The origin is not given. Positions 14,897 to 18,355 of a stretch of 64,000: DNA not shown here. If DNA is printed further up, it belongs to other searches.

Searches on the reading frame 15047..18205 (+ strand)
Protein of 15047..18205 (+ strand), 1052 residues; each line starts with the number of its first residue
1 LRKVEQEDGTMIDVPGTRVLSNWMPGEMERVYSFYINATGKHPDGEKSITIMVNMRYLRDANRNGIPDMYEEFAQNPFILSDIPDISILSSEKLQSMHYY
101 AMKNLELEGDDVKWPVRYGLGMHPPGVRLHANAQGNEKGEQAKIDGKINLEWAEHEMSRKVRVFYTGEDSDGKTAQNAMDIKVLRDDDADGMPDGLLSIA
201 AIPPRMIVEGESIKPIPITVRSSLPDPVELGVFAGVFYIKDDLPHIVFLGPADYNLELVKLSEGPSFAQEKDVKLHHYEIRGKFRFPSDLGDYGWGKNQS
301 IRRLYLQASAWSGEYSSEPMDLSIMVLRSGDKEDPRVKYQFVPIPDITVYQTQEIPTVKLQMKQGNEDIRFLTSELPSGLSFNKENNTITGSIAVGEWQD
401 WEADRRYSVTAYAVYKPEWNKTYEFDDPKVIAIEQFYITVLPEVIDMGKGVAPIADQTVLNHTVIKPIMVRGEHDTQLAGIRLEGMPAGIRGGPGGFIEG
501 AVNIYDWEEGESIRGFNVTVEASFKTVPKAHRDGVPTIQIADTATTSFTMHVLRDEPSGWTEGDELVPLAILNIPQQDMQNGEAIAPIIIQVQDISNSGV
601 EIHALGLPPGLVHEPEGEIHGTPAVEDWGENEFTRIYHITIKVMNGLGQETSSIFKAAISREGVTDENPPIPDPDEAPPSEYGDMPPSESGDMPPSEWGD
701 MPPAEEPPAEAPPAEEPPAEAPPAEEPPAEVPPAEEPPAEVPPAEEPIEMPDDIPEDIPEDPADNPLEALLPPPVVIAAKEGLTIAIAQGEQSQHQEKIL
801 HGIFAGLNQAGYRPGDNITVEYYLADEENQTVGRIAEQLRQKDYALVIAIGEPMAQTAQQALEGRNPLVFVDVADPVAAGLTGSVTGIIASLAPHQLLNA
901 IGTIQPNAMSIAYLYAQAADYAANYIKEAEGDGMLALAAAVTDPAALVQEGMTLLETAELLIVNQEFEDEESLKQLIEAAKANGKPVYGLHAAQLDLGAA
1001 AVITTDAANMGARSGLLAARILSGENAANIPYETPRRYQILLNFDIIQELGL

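Call 4: search_protein_families(library=pfam, proteins=[window:15047-18205:+], max_evalue=0.01)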
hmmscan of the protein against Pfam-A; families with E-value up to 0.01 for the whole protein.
window:15047-18205:+ (1052 aa): 3 families
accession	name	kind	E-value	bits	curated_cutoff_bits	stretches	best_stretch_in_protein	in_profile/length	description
PF04392.18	ABC_sub_bind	-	3.8e-27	95.7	25.9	1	786-1051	3-278/293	ABC transporter substrate binding protein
PF05345.18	He_PIG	-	1.9e-07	31.9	24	1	373-392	43-64/96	Putative Ig domain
PF02095.21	Extensin_1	-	0.0018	18.5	105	1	669-747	29-129/171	Extensin-like protein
